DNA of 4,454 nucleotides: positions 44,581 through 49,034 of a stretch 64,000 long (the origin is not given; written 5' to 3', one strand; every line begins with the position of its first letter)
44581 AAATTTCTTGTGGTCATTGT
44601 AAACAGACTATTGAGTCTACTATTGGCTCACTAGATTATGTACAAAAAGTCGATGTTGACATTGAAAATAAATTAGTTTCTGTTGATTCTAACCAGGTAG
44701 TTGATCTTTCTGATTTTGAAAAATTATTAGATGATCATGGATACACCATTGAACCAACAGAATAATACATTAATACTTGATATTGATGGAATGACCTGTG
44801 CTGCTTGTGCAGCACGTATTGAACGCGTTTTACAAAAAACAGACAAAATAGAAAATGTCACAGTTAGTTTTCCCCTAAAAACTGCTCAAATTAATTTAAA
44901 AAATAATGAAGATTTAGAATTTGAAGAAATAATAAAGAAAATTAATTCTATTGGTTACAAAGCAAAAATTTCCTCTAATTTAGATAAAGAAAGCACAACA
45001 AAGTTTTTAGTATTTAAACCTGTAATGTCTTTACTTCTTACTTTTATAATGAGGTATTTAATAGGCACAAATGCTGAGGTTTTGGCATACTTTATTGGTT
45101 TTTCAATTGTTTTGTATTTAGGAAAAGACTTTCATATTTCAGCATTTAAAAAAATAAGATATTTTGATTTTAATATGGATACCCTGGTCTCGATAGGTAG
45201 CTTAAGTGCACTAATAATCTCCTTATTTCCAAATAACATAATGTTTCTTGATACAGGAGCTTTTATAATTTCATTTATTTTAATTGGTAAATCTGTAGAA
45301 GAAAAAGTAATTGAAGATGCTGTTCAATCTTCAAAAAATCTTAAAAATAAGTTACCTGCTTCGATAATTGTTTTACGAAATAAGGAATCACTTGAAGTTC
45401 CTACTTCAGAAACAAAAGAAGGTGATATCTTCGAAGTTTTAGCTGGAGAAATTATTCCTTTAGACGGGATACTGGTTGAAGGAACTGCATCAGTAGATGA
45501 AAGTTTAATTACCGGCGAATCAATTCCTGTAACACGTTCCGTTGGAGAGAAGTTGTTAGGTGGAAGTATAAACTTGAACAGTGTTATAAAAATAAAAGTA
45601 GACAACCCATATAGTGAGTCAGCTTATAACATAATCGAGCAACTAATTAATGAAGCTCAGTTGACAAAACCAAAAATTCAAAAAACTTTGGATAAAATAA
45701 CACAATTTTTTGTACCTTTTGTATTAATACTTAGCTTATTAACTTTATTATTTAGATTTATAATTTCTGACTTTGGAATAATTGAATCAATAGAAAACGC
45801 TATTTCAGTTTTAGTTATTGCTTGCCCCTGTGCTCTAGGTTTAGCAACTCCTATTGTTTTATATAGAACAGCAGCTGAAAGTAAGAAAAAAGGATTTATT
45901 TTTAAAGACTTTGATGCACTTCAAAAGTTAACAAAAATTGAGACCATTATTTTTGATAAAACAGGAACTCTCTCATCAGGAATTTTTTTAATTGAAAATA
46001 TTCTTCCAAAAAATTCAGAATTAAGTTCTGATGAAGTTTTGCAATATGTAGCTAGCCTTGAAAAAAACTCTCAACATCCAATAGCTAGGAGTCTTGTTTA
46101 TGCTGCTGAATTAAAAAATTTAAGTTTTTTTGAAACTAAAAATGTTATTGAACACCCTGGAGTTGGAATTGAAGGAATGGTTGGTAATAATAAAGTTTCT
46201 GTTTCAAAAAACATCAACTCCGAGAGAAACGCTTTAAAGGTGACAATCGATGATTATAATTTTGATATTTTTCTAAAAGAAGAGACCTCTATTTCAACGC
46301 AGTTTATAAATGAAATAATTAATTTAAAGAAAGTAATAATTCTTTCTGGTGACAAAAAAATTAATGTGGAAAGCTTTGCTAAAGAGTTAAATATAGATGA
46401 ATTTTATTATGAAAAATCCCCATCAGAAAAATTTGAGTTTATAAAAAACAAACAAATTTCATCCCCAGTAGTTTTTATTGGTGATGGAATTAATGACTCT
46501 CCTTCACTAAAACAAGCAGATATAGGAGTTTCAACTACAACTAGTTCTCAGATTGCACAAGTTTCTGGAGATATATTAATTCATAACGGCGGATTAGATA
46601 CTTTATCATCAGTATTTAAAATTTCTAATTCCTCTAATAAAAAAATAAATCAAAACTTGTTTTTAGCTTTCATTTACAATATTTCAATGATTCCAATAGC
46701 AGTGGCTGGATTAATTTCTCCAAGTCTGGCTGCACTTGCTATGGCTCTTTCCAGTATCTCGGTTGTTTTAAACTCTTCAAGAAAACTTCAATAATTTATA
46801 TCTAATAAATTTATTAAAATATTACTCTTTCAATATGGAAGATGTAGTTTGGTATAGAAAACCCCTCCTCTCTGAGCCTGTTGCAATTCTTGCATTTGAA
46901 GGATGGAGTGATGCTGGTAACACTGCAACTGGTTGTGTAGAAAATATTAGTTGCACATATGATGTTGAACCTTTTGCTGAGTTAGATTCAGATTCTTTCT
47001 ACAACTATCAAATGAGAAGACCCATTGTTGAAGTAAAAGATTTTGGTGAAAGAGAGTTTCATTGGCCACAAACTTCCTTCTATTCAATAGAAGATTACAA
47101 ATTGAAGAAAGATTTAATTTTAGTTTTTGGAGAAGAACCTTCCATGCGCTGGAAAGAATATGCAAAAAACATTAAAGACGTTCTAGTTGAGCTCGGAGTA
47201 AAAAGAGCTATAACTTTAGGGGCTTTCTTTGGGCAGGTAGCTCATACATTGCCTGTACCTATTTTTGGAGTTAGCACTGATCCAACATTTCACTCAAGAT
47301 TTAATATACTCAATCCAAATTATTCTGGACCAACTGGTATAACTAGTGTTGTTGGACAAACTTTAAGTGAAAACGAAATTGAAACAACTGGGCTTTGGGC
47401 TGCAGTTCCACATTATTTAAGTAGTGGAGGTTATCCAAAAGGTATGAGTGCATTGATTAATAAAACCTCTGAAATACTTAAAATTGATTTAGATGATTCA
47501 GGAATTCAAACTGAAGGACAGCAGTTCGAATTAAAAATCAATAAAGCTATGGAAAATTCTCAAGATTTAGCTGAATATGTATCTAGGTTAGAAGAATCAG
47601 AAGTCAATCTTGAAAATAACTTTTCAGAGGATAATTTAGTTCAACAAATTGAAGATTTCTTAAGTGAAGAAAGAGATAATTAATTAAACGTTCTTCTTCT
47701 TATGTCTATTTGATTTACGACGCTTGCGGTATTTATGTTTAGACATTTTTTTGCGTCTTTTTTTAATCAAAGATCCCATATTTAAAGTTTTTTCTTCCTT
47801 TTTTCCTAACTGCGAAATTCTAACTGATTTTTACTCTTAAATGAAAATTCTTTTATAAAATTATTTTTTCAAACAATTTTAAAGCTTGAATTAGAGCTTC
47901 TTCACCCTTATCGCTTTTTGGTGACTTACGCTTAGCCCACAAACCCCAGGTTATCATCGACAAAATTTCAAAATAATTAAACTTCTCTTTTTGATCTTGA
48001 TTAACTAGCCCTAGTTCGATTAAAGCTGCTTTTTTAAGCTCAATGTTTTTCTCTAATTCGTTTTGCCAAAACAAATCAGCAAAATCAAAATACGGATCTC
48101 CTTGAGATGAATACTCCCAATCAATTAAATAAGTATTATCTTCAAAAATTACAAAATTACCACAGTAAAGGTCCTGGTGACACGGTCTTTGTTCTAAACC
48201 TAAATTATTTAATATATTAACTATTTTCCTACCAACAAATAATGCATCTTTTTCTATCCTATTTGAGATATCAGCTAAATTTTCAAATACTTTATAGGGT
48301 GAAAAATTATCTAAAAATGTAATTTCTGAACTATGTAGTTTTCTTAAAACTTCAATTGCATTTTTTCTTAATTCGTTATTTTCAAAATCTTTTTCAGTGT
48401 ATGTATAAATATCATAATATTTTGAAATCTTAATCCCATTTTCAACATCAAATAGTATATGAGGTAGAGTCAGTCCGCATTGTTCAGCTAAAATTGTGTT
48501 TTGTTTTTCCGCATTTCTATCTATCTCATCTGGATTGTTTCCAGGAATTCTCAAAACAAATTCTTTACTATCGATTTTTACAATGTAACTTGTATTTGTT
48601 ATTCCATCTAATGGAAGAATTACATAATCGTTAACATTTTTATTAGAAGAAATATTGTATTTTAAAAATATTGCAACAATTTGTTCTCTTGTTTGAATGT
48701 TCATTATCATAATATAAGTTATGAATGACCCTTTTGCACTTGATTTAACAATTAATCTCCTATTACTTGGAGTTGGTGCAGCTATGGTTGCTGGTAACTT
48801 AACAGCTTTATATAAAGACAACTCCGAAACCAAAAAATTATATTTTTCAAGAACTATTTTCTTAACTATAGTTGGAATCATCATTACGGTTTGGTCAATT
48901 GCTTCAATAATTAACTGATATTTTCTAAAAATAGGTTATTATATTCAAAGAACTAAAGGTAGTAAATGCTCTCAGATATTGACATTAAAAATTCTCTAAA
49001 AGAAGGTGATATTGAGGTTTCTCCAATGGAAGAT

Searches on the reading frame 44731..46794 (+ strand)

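Call 24: search_protein_families(library=pfam, proteins=[window:44731-46794:+], max_evalue=0.00001)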
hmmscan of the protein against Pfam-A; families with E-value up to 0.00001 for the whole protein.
window:44731-46794:+ (687 aa): 3 families
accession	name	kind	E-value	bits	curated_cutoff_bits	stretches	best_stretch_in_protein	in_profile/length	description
PF00122.25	E1-E2_ATPase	-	3.3e-46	157.5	28.1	1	209-386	4-180/181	E1-E2 ATPase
PF00702.32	Hydrolase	-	9.3e-17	62.5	26.4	1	403-597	1-191/191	haloacid dehalogenase-like hydrolase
PF00403.32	HMA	-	1.5e-14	54.5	24.8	1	16-77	2-62/62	Heavy-metal-associated domain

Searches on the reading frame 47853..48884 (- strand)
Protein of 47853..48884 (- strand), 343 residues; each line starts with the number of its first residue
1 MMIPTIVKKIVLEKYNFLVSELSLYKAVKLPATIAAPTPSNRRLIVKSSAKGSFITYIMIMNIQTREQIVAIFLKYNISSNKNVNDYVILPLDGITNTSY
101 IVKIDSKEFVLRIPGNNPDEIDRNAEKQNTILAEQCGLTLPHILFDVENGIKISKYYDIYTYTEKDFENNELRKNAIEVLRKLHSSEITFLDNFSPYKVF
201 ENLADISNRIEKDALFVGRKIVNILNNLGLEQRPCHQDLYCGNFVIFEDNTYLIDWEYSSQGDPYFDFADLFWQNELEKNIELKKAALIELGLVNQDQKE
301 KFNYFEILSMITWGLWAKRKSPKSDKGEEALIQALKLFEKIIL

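Call 24: search_protein_families(library=pfam, proteins=[window:47853-48884:-], max_evalue=0.00001)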
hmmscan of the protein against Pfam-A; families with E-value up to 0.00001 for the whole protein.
window:47853-48884:- (343 aa): 2 families
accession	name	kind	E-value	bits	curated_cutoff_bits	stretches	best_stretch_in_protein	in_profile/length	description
PF01636.29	APH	-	8.5e-13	49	23.2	1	93-276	7-214/239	Phosphotransferase enzyme family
PF01633.27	Choline_kinase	-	6.6e-10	39.2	29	1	93-274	6-206/300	Choline/ethanolamine kinase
